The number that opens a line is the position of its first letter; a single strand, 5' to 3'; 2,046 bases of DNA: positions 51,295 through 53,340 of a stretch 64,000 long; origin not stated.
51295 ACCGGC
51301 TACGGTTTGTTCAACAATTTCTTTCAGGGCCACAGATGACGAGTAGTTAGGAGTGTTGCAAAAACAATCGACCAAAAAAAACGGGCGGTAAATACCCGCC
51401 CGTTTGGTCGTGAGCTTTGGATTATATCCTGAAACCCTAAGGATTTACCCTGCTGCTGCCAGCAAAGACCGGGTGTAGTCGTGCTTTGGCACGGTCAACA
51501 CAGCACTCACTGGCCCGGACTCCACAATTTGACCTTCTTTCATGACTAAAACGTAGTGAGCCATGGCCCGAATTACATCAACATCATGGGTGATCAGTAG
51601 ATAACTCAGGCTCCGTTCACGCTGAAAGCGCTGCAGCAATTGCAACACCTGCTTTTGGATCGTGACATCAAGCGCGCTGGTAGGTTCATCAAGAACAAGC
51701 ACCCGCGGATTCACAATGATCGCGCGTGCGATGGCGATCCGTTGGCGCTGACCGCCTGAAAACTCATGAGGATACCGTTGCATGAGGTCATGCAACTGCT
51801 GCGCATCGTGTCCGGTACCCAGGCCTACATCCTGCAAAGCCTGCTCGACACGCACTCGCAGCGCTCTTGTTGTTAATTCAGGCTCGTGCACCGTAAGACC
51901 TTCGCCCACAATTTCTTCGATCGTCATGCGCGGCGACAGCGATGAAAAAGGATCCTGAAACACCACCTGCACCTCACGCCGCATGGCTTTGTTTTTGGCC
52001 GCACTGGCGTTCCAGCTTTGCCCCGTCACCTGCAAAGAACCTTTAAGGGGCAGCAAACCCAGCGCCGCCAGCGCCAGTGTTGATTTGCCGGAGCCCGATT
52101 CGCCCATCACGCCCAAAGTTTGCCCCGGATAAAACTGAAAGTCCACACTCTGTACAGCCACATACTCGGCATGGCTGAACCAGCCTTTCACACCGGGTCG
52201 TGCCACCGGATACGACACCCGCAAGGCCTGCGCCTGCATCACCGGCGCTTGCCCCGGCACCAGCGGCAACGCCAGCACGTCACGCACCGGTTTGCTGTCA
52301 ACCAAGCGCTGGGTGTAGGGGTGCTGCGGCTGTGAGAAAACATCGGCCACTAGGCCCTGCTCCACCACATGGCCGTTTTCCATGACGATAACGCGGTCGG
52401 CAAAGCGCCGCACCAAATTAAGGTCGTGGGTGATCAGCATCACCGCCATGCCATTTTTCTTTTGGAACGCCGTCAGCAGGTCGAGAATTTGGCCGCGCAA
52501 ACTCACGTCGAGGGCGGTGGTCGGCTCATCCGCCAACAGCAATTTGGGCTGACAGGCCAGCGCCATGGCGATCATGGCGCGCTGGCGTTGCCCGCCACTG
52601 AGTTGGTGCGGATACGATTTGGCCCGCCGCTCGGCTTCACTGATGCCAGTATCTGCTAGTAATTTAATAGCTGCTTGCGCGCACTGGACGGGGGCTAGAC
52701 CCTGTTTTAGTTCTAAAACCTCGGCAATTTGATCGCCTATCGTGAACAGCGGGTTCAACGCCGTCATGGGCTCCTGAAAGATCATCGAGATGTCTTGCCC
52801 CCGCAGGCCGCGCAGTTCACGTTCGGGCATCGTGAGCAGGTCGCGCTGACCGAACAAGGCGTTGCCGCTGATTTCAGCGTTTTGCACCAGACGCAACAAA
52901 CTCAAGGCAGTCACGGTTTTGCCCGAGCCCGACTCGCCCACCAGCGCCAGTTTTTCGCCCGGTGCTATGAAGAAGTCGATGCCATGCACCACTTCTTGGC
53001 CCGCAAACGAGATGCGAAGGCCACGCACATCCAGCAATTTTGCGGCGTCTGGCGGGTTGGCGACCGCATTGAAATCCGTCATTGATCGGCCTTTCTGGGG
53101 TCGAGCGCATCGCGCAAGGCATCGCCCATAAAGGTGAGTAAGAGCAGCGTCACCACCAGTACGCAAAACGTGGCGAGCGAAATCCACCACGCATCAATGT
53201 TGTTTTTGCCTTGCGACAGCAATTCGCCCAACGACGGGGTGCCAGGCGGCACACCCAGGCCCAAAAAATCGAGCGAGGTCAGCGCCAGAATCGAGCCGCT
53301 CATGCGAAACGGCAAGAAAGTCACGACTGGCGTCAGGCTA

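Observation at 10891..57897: Dispersed 45-50 bp palindromic repeat family (invariant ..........): 8 copies, most inside intact genes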

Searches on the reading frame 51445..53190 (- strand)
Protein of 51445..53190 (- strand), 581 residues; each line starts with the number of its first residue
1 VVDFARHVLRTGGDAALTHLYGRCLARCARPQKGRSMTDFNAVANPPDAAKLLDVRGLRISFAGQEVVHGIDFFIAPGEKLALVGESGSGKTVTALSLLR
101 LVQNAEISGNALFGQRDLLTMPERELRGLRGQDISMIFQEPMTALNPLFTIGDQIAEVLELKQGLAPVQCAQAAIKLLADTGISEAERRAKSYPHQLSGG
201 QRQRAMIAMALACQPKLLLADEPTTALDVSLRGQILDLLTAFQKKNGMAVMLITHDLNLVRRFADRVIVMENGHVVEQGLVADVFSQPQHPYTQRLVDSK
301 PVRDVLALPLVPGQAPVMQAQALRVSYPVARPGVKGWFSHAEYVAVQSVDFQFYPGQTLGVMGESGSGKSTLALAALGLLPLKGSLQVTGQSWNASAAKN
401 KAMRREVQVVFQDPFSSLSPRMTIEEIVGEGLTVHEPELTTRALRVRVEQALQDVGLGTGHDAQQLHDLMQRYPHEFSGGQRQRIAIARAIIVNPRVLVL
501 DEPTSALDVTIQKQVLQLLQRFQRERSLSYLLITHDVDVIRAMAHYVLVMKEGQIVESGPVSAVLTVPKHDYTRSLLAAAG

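Call 8: search_protein_families(library=pfam, proteins=[window:51445-53190:-])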
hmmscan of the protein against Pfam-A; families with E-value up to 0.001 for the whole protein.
window:51445-53190:- (581 aa): 10 families
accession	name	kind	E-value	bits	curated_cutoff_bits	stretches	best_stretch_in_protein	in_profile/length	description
PF00005.33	ABC_tran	-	2.7e-61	206.6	25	2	347-505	2-137/137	ABC transporter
PF13304.12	AAA_21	-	5e-13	50.2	27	2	472-536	233-299/304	AAA domain, putative AbiEii toxin, Type IV TA system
PF02463.25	SMC_N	-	1.4e-12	48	40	2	348-551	17-213/220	RecF/RecN/SMC N terminal domain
PF08352.17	oligo_HPY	-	6.6e-10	39.7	27.1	1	276-313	1-40/65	Oligopeptide/dipeptide transporter, C-terminal region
PF13401.12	AAA_22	-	2.9e-07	31.3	27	0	361-533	10-121/130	AAA domain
PF13555.12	AAA_29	-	2.8e-05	24.2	27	0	352-377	18-43/61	P-loop containing region of AAA domain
PF01078.27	Mg_chelatase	-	6.2e-05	22.9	20.3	0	360-436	26-99/207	Magnesium chelatase, subunit ChlI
PF13191.12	AAA_16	-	9.8e-05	23.3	32.6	0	360-533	28-166/167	AAA ATPase domain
PF09818.15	ABC_ATPase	-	0.00016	21.2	23.2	0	196-272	157-248/283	P-loop domain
PF13481.12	AAA_25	-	0.00095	19.3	27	0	70-113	25-64/195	AAA domain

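Call 26: search_solved_structures(query=window:51445-53085:-, show_alignments=2, max_evalue=1e-10)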
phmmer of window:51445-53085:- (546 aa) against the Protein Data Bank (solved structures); distinct sequences matched with E-value up to 1e-10: 506 (the best 60 are shown).
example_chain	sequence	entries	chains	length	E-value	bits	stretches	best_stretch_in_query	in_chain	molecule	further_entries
8j5q_D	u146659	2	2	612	1.9e-113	383.1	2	17-283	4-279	Uncharacterized ABC transporter ATP-binding protein Rv1281c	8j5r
8j5s_D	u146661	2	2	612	1.1e-112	380.7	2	17-283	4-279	Uncharacterized ABC transporter ATP-binding protein Rv1281c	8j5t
8wd9_D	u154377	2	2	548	6.5e-107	361.6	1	14-544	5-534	Probable dipeptide-transport ATP-binding protein ABC transporter DppD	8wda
8wdb_D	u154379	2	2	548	5.4e-106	358.6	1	14-544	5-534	Probable dipeptide-transport ATP-binding protein ABC transporter DppD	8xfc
8z21_C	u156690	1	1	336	3e-70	240.7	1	14-281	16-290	Oligopeptide transport ATP-binding protein OppD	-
8z21_D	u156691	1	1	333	3.7e-67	230.5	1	278-544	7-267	Oligopeptide transport ATP-binding protein OppF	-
8z1v_C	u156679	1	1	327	1.8e-64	221.6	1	31-281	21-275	Dipeptide transport ATP-binding protein DppD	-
8z1w_C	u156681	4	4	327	5e-64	220.2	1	31-281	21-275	Dipeptide transport ATP-binding protein DppD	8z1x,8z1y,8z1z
8z1v_D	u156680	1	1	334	8.8e-50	173.2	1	279-544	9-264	Dipeptide transport ATP-binding protein DppF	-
8z1w_D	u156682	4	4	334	2.3e-49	171.8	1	279-544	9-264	Dipeptide transport ATP-binding protein DppF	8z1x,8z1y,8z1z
4f4c_A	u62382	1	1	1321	3.9e-39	138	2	311-530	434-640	Multidrug resistance protein pgp-1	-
4u00_A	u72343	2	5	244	3.8e-38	134.8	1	18-260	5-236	Amino acid ABC transporter, ATP-binding protein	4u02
7z15_I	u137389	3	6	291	8.6e-38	133.6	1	17-264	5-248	Putative phosphonates utilization ATP-binding protein PhnK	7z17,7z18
7z19_I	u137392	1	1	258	1.5e-37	132.8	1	17-264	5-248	Putative phosphonates utilization ATP-binding protein PhnK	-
4fwi_B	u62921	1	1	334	1.9e-37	132.5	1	31-282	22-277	ABC-type dipeptide/oligopeptide/nickel transport system, ATPase component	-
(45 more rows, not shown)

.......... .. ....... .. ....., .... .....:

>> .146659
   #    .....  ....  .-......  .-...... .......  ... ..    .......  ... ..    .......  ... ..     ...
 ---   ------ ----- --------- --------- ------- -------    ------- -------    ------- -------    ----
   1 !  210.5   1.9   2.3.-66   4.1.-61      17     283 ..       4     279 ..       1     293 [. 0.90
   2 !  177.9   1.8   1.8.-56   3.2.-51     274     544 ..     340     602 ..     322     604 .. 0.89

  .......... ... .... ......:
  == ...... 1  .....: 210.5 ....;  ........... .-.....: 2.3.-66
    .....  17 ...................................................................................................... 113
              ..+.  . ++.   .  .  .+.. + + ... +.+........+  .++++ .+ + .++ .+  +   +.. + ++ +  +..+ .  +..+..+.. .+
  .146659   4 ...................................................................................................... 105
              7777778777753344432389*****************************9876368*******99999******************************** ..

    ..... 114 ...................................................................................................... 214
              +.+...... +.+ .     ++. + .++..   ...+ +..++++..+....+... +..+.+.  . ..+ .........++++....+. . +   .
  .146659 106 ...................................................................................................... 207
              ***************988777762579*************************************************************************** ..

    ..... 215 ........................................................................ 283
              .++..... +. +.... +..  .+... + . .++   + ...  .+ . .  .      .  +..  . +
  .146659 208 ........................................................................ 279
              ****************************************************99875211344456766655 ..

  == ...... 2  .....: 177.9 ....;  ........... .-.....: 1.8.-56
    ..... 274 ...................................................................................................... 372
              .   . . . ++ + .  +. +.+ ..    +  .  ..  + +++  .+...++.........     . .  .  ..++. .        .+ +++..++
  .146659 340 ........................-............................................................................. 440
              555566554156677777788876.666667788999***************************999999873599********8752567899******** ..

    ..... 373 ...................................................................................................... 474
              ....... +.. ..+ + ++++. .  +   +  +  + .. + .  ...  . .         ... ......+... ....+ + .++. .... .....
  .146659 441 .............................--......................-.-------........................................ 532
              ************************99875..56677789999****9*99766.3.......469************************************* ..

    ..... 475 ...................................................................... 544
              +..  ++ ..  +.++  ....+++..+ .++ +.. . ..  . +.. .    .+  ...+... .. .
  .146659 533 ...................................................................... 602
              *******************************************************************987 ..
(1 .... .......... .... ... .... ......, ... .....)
